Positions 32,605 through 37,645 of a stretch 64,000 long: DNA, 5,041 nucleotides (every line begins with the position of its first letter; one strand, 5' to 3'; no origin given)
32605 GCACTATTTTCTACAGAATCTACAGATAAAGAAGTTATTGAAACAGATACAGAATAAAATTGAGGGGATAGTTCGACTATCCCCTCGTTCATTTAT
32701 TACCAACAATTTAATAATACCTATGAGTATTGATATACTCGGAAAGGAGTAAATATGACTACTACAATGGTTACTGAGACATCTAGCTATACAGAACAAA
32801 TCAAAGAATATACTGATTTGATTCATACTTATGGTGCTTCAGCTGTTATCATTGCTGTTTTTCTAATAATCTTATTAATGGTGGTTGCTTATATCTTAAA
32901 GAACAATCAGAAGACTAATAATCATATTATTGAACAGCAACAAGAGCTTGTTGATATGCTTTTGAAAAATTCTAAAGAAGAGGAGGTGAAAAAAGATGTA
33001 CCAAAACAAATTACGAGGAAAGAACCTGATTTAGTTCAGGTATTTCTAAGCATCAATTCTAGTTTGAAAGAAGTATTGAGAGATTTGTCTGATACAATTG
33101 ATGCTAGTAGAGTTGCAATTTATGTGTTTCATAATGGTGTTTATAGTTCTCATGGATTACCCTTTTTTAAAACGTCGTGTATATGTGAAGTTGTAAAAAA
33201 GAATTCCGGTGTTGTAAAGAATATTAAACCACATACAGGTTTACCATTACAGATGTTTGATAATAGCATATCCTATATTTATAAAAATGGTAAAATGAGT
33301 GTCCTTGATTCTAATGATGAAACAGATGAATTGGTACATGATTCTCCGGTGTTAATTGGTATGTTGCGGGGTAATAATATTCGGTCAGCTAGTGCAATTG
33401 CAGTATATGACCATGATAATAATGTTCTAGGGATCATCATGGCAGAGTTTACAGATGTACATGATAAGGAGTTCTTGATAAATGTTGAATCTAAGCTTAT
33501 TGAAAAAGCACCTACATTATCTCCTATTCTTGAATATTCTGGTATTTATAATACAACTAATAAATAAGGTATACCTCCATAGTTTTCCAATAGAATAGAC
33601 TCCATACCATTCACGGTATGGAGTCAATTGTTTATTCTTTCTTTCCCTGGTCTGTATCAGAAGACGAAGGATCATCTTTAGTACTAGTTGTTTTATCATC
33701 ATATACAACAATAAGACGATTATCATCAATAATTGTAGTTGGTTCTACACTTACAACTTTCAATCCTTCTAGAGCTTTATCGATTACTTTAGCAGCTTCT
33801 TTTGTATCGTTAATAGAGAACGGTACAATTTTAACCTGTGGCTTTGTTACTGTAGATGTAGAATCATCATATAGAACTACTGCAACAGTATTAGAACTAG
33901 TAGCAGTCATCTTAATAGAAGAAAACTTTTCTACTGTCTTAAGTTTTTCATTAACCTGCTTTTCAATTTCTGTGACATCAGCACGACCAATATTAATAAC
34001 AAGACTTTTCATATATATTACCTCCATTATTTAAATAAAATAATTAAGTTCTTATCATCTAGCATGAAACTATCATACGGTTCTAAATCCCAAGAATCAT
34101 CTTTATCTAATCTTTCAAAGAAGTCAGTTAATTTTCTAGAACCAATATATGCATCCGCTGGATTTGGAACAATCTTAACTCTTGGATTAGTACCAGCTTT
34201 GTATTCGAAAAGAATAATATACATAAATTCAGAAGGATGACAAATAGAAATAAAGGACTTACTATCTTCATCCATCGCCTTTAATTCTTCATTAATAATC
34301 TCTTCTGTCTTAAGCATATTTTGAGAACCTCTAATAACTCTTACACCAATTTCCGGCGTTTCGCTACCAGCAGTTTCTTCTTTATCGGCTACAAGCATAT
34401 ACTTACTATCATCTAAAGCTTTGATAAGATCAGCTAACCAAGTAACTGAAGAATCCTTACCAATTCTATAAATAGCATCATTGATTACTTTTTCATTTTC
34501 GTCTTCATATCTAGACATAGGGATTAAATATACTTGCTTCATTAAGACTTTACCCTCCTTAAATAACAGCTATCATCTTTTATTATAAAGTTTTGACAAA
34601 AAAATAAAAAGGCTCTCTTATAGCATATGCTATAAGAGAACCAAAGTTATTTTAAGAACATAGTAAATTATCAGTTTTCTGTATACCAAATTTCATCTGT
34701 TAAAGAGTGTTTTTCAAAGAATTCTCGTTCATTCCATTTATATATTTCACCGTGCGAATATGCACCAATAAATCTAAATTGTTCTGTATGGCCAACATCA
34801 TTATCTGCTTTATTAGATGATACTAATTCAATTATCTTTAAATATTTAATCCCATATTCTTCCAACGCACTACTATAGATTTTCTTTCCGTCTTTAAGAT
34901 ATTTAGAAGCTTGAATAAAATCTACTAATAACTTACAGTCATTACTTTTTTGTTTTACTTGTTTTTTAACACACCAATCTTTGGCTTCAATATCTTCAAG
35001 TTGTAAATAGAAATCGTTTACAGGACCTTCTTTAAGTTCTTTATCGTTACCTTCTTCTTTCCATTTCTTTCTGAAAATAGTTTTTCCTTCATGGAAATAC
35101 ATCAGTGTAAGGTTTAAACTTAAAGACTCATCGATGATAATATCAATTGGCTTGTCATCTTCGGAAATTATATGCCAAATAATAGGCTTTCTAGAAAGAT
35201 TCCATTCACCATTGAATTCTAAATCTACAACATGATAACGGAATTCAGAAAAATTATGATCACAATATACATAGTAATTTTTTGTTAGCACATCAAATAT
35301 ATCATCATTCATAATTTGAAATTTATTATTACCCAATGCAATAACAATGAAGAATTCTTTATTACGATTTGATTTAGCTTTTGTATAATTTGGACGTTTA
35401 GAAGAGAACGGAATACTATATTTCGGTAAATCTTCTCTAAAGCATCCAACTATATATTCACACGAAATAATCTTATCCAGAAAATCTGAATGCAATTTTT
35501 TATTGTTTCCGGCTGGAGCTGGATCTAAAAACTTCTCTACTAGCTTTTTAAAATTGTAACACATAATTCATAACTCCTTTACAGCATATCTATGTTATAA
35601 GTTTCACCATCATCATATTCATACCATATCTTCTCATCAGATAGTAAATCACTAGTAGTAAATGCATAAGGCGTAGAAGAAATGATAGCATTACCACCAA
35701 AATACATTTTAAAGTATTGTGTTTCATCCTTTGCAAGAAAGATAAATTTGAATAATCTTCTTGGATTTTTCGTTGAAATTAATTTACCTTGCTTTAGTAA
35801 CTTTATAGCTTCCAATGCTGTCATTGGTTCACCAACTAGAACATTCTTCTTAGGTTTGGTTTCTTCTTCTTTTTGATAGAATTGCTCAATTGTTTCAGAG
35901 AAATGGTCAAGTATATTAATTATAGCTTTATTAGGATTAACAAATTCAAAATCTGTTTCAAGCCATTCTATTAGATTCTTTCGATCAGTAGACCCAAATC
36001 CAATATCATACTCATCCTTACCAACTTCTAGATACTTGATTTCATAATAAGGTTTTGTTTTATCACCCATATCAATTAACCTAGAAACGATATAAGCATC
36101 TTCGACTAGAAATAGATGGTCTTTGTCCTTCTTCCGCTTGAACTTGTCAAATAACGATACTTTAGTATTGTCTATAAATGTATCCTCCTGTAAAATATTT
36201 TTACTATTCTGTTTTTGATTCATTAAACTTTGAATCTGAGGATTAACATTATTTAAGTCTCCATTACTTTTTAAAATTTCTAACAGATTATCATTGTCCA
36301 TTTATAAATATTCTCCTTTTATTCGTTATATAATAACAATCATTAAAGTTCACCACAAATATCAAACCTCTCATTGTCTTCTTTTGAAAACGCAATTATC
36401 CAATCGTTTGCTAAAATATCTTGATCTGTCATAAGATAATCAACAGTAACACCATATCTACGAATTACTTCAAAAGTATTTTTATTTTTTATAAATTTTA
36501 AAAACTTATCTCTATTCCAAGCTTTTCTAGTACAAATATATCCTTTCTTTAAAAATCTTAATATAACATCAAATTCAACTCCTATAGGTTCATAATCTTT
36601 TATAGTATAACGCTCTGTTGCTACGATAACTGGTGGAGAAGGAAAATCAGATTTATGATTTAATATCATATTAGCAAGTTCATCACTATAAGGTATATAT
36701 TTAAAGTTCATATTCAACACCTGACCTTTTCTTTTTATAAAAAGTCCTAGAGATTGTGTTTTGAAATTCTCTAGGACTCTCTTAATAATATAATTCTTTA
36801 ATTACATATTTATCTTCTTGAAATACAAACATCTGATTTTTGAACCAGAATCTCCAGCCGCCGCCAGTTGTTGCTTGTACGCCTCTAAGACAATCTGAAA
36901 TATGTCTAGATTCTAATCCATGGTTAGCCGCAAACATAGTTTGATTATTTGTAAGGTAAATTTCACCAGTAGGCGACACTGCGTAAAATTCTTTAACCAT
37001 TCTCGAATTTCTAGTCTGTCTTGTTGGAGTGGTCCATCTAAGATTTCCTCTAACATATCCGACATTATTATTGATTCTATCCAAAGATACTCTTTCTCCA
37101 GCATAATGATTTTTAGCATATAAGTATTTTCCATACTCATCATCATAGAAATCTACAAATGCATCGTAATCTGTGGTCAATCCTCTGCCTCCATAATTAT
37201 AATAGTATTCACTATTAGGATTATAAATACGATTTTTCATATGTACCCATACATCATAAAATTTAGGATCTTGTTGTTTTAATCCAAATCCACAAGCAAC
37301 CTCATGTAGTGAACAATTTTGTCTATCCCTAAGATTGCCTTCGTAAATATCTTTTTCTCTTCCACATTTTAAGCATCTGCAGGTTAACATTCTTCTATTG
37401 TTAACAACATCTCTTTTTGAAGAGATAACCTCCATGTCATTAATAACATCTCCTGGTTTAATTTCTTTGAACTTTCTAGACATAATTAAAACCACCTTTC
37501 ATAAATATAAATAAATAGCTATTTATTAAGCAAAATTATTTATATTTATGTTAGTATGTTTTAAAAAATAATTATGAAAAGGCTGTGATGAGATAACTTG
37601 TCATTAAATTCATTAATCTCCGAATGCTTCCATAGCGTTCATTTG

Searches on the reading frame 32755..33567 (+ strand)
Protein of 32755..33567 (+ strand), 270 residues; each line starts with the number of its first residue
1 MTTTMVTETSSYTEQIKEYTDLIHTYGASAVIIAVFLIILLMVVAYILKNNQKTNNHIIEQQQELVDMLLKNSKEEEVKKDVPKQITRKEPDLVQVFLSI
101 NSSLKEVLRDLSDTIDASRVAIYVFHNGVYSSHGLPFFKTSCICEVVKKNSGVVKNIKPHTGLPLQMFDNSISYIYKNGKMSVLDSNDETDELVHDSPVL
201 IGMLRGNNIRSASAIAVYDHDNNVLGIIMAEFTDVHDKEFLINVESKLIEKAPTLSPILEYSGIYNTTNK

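Call 16: search_protein_families(library=phrogs, proteins=[window:32755-33567:+], max_evalue=0.001)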
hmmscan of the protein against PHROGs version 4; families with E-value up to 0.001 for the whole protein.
window:32755-33567:+ (270 aa): 1 family
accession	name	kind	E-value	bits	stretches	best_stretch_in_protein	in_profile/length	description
phrog_14038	-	unknown function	1e-05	26.4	1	90-231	37-172/201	-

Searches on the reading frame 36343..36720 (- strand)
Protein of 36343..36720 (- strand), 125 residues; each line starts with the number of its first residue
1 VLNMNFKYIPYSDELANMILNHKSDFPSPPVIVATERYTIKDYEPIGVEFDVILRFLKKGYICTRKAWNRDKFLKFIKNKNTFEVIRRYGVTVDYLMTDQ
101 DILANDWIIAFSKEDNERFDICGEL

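Call 17: search_protein_families(library=phrogs, proteins=[window:36343-36720:-], max_evalue=0.001)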
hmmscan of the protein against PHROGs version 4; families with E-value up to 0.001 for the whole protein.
window:36343-36720:- (125 aa): 2 families
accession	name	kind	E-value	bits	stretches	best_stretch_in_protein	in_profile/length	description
phrog_1048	-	unknown function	9.1e-09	36.6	1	47-117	109-201/211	-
phrog_872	-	unknown function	0.00088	20.3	0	41-81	80-123/172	-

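Call 96: search_protein_families(library=pfam, proteins=[window:36343-36720:-], max_evalue=0.01)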
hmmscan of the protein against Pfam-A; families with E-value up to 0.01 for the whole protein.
window:36343-36720:- (125 aa): 1 family
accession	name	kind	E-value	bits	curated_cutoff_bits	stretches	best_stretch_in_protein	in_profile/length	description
PF11195.14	Tad2-like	-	1.8e-07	32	25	1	50-109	3-72/73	Thoeris anti-defense 2-like domain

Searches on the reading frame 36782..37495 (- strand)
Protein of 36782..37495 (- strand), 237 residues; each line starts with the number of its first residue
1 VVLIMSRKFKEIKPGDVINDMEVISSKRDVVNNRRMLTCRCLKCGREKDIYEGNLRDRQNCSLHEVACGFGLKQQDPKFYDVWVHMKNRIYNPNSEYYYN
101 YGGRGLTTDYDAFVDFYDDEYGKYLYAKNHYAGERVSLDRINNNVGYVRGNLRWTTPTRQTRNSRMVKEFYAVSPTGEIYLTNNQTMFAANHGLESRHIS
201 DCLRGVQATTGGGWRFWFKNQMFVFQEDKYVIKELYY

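Call 6: search_protein_families(library=phrogs, proteins=[window:36782-37495:-], max_evalue=0.01)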
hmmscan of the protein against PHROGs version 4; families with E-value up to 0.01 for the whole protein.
window:36782-37495:- (237 aa): 7 families
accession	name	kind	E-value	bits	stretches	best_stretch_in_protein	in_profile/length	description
phrog_2081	-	DNA, RNA and nucleotide metabolism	3.2e-28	100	1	37-221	50-253/433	HNH endonuclease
phrog_374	-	DNA, RNA and nucleotide metabolism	3.9e-25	89.7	1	5-180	189-367/617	HNH endonuclease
phrog_8790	-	DNA, RNA and nucleotide metabolism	2.8e-21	77.6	1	75-187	21-127/241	restriction endonuclease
phrog_3377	-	DNA, RNA and nucleotide metabolism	6.8e-19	69.5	1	78-168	13-95/196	HNH endonuclease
phrog_28742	-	unknown function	5.4e-08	34.2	1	70-182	15-124/165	-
phrog_1400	-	moron, auxiliary metabolic gene and host takeover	0.00048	21.1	1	131-151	54-74/251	Srd anti-sigma factor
phrog_3322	-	DNA, RNA and nucleotide metabolism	0.0024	18.8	1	136-156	106-126/162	endonuclease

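Call 96: search_protein_families(library=pfam, proteins=[window:36782-37495:-], max_evalue=0.01)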
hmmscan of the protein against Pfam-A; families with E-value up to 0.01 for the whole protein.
window:36782-37495:- (237 aa): 1 family
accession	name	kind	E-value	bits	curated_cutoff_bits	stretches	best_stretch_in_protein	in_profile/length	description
PF22083.2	I-HmuI_NUMOD-like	-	0.0036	17.3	27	1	171-212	1-42/46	DNA endonuclease I-HmuI-like, NUMOD-like domain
